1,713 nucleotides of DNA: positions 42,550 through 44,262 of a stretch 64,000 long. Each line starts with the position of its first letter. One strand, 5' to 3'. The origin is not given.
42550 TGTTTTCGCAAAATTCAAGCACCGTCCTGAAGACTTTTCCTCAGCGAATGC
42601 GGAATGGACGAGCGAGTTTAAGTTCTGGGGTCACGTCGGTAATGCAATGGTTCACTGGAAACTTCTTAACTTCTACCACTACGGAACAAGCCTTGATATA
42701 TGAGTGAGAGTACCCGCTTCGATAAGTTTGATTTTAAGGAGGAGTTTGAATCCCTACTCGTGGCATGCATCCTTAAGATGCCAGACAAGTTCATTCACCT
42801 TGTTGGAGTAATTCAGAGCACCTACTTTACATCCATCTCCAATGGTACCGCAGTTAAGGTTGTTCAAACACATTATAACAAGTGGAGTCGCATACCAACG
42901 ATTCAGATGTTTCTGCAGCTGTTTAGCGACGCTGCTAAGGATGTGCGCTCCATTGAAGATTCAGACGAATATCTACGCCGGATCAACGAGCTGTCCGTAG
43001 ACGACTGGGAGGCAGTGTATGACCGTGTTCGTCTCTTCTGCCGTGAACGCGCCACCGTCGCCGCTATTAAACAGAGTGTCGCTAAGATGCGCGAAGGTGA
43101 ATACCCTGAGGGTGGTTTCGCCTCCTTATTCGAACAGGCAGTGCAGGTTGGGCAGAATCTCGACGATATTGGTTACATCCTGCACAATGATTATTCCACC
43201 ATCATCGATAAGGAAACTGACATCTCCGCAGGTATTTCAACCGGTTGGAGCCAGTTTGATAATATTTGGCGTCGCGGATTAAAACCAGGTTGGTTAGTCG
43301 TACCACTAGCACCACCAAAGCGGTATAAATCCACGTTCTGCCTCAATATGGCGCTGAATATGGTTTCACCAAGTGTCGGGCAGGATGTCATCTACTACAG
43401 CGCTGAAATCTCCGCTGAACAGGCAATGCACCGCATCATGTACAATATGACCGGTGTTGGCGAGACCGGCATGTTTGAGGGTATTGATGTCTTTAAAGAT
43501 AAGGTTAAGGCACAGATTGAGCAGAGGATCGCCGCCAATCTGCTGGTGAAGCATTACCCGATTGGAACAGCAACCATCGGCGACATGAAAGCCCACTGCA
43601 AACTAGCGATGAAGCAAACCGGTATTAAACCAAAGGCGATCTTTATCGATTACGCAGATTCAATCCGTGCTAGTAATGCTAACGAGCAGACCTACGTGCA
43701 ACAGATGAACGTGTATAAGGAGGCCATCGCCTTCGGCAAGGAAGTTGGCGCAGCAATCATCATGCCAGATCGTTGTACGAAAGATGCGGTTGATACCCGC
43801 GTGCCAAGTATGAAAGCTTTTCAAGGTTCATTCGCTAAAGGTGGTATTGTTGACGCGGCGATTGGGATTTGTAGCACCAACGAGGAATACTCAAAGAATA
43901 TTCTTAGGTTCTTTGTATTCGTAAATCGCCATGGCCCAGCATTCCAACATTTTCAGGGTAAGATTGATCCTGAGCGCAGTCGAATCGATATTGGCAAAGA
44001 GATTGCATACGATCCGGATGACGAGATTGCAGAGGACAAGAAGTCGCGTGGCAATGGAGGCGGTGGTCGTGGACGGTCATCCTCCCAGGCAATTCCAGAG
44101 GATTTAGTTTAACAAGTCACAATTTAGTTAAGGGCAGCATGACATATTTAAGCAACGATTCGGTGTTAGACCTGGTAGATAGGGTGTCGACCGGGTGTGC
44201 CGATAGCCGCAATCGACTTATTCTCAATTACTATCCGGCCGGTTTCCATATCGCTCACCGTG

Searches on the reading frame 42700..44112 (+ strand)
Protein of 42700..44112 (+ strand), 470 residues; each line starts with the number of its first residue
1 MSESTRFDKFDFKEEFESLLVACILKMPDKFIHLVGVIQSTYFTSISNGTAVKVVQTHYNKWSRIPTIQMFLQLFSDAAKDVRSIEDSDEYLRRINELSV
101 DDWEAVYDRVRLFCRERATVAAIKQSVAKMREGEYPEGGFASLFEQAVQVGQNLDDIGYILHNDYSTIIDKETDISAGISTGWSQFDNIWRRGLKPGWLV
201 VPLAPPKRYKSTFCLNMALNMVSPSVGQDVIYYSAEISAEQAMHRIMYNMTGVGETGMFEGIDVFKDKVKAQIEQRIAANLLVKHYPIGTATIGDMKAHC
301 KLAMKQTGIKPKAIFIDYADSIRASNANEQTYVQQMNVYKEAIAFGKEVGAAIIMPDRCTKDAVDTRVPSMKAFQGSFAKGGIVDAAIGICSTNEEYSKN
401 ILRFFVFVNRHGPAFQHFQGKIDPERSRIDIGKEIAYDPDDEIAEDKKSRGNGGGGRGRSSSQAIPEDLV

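Call 21: search_protein_families(library=phrogs, proteins=[window:42700-44112:+], max_evalue=0.00001)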
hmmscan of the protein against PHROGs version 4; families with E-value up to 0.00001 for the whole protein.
window:42700-44112:+ (470 aa): 3 families
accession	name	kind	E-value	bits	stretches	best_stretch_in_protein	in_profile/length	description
phrog_19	-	DNA, RNA and nucleotide metabolism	3.2e-59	202.4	1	5-440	152-589/621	DnaB-like replicative helicase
phrog_243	-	DNA, RNA and nucleotide metabolism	7.6e-15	55.6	1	183-414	22-246/273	DnaB-like replicative helicase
phrog_239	-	DNA, RNA and nucleotide metabolism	3.3e-13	50.5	1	177-428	339-595/801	DNA primase/helicase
